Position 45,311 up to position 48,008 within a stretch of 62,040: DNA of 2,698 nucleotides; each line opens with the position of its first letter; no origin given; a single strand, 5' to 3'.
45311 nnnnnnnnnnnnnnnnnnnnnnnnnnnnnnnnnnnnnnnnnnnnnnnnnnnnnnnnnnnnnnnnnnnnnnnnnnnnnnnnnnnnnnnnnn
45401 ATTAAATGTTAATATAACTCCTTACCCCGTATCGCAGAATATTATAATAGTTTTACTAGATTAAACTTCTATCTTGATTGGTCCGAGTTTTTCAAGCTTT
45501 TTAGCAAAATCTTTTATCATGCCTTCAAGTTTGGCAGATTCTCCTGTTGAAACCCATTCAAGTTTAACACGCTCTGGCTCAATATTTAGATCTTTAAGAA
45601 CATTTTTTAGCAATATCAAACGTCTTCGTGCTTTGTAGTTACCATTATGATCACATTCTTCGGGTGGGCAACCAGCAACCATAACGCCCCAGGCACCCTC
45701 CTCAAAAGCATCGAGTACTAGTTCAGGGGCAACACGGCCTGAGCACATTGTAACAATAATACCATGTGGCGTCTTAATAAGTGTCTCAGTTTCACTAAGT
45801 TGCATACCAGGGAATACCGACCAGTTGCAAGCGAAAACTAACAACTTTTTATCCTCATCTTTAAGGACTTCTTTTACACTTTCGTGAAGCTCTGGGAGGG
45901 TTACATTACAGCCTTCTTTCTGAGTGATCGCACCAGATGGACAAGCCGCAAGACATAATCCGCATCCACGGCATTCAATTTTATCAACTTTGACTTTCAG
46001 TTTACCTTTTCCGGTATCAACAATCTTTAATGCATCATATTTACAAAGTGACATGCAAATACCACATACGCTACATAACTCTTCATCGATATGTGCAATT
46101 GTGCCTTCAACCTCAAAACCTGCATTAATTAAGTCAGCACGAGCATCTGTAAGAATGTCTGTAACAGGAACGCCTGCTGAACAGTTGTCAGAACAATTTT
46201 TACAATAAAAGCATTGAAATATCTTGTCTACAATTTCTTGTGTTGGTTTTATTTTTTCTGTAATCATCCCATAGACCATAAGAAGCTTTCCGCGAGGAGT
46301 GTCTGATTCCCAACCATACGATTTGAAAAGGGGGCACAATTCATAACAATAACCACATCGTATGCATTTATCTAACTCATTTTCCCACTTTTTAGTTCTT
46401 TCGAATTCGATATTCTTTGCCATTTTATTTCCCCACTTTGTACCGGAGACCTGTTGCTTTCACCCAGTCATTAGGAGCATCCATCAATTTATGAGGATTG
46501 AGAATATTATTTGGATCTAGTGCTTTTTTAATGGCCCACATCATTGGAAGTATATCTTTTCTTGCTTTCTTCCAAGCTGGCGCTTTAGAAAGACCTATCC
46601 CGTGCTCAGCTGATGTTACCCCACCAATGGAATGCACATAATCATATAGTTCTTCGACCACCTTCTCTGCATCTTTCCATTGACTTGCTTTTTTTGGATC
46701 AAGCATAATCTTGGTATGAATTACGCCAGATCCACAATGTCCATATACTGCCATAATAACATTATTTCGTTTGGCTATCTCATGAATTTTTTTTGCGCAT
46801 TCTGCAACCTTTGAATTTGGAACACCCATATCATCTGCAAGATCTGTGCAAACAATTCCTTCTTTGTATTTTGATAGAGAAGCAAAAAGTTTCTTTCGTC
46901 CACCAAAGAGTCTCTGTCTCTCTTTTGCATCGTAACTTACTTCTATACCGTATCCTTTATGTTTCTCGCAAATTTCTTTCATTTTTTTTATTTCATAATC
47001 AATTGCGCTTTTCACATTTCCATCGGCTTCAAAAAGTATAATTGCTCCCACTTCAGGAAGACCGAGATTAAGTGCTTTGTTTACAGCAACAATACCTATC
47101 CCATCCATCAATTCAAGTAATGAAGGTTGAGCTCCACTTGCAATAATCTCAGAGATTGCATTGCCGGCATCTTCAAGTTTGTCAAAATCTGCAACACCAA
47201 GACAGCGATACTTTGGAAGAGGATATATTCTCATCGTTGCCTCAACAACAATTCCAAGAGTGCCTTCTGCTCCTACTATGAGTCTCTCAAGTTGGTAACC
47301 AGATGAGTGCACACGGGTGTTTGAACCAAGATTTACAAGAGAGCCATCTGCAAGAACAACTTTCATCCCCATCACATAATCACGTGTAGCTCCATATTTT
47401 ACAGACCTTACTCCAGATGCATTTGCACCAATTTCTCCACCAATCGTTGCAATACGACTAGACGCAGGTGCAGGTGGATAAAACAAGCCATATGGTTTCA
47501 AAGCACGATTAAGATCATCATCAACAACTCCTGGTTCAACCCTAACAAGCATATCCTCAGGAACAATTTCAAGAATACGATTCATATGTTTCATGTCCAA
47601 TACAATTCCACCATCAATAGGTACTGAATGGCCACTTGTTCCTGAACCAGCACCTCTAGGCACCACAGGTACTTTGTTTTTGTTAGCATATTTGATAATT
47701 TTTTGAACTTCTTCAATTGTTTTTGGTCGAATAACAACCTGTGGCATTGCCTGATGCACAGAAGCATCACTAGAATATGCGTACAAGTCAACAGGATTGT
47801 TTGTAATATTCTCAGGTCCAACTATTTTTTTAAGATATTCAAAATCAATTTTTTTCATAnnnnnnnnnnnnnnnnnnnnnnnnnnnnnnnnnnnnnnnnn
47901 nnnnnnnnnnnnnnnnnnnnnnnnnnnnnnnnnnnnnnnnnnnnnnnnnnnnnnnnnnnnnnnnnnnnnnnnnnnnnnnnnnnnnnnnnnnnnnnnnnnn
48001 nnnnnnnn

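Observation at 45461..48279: MvhD + GlcD-type FAD oxidase + GlcF-like Fe-S protein whose CCG domains are replaced by ferredoxin+MvhD: a possible 2-hydroxyacid-to-HdrA input module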

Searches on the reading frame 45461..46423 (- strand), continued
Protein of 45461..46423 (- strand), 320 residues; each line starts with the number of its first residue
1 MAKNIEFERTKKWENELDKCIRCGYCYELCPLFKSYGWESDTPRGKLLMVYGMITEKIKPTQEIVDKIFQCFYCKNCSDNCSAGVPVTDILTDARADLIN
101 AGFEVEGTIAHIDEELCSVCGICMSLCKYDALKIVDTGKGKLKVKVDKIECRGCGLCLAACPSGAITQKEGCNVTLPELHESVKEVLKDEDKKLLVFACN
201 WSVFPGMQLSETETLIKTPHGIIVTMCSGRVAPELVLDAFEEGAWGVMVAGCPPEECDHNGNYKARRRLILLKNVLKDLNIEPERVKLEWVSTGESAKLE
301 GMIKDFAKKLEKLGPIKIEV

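Call 75: find_encoding_contigs(protein=P0155, flank=6000, max_places=2)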
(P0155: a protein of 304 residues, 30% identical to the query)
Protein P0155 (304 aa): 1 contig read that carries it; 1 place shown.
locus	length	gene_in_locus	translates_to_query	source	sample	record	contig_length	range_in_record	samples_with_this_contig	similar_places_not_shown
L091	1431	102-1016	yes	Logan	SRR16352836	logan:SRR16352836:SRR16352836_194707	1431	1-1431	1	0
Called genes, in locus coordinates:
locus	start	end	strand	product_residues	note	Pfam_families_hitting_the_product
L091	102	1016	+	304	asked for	PF13183:Fer4_8, PF13237:Fer4_10 (weak), PF13187:Fer4_9 (weak), PF13534:Fer4_17, PF12838:Fer4_7 (weak), PF00037:Fer4, PF14697:Fer4_21, PF02662:FlpD, +6 more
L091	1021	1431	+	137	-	?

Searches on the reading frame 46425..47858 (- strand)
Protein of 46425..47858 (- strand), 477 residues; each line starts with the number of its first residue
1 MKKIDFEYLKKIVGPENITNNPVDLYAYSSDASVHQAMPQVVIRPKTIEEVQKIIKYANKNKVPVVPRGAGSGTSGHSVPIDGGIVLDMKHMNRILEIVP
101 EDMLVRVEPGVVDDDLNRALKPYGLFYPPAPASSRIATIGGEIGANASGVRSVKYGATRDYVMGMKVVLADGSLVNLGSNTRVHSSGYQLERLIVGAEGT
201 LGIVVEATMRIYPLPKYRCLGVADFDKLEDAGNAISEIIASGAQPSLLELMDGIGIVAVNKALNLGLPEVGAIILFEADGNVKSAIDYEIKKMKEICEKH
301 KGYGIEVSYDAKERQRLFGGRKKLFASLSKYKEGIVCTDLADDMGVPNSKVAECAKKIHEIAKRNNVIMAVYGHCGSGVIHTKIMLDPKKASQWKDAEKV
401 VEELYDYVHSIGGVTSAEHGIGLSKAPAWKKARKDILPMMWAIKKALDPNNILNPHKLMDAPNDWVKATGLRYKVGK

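Call 3: search_protein_families(library=pfam, proteins=[window:46425-47858:-], max_evalue=0.01)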
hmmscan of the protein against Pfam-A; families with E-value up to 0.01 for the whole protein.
window:46425-47858:- (477 aa): 2 families
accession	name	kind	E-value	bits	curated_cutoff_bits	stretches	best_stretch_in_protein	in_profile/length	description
PF02913.24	FAD-oxidase_C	-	1.3e-53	182.7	21.2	1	214-458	1-248/248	FAD linked oxidases, C-terminal domain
PF01565.28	FAD_binding_4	-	8.9e-47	158.7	26.4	1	39-177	1-138/139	FAD binding domain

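Call 4: search_protein_families(library=ncbifam, proteins=[window:46425-47858:-], max_evalue=0.01)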
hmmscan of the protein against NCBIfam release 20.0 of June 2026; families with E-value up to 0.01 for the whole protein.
window:46425-47858:- (477 aa): 13 families
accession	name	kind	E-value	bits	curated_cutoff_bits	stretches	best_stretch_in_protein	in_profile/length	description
TIGR00387.1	glcD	equivalog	9e-115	383.8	567.9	1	42-457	1-413/413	glycolate oxidase subunit GlcD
NF008408.0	PRK11230.1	equivalog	6.3e-85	285.5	897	1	13-458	29-471/499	glycolate oxidase subunit GlcD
NF049975.1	2HglutDHaseYdiJ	equivalog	5.4e-69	233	1350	2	22-176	35-191/1018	D-2-hydroxyglutarate dehydrogenase YdiJ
NF008439.0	PRK11282.1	equivalog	7.7e-28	97.3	284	1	47-225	7-184/358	glycolate oxidase subunit GlcE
NF053785.1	DcplphribOxDprE1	equivalog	7.1e-22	78.2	500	1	41-214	17-183/449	decaprenylphosphoryl-beta-D-ribose oxidase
TIGR01678.1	FAD_lactone_ox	subfamily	7.9e-18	64.6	396.8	1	27-213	3-180/438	sugar 1,4-lactone oxidase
TIGR01676.1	GLDHase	equivalog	1e-15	57.6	458.25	1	22-210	45-224/541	L-galactonolactone dehydrogenase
TIGR01679.1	bact_FAD_ox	subfamily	2.9e-10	39.6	292.25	1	33-214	6-175/419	FAD-linked oxidoreductase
NF041227.1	BagG_FevA2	exception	5.4e-09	35.2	850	1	37-216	44-212/455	bagremycin/ferroverdin biosynthesis FAD-dependent oxygenase BagG/FevA2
NF041226.1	BagK_FevA1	equivalog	8.8e-08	31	800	1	33-216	35-208/453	bagremycin/ferroverdin biosynthesis FAD-dependent oxygenase BagK/FevA1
NF008387.0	PRK11183.1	equivalog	4e-06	25.7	391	1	7-155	13-165/570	D-lactate dehydrogenase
TIGR01677.1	pln_FAD_oxido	subfamily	9.1e-06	24.4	383.1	1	40-214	35-214/560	FAD-dependent oxidoreductase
NF010480.0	PRK13905.1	equivalog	0.0011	17.9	259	1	40-178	35-165/303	UDP-N-acetylmuramate dehydrogenase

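Call 42: search_solved_structures(query=window:46425-47858:-, max_evalue=1e-20, show_alignments=1)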
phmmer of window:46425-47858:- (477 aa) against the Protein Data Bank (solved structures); distinct sequences matched with E-value up to 1e-20: 11.
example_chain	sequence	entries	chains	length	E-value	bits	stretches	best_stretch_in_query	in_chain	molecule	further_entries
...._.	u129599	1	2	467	1.8e-78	267.7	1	26-458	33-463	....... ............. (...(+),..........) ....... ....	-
9qgz_A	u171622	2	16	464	5.3e-77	262.8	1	8-459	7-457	Glycolate oxidase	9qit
8jdc_A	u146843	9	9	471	1.6e-60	208.5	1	7-458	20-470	Probable D-lactate dehydrogenase, mitochondrial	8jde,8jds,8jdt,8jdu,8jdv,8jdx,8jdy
8jdb_A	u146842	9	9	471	3.8e-59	203.9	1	7-458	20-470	Probable D-lactate dehydrogenase, mitochondrial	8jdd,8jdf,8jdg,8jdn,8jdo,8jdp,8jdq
3pm9_A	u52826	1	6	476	6.9e-48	166.8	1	11-458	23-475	Putative oxidoreductase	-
6lpn_A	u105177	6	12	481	1.8e-42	148.9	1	9-460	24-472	D-2-hydroxyglutarate dehydrogenase, mitochondrial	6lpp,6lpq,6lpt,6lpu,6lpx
4bby_A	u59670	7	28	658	2e-30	109.3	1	35-253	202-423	ALKYLDIHYDROXYACETONEPHOSPHATE SYNTHASE, PEROXISOMAL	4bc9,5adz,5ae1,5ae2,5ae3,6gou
4bc7_A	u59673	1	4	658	2e-30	109.3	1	35-253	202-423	ALKYLDIHYDROXYACETONEPHOSPHATE SYNTHASE, PEROXISOMAL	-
4bca_A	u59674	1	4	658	2e-30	109.3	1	35-253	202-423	ALKYLDIHYDROXYACETONEPHOSPHATE SYNTHASE, PEROXISOMAL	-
2uuu_A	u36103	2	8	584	2.8e-29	105.5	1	38-252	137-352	ALKYLDIHYDROXYACETONEPHOSPHATE SYNTHASE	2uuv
6v42_A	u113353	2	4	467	8.9e-22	80.7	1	33-231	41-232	FAD/FMN-containing dehydrogenase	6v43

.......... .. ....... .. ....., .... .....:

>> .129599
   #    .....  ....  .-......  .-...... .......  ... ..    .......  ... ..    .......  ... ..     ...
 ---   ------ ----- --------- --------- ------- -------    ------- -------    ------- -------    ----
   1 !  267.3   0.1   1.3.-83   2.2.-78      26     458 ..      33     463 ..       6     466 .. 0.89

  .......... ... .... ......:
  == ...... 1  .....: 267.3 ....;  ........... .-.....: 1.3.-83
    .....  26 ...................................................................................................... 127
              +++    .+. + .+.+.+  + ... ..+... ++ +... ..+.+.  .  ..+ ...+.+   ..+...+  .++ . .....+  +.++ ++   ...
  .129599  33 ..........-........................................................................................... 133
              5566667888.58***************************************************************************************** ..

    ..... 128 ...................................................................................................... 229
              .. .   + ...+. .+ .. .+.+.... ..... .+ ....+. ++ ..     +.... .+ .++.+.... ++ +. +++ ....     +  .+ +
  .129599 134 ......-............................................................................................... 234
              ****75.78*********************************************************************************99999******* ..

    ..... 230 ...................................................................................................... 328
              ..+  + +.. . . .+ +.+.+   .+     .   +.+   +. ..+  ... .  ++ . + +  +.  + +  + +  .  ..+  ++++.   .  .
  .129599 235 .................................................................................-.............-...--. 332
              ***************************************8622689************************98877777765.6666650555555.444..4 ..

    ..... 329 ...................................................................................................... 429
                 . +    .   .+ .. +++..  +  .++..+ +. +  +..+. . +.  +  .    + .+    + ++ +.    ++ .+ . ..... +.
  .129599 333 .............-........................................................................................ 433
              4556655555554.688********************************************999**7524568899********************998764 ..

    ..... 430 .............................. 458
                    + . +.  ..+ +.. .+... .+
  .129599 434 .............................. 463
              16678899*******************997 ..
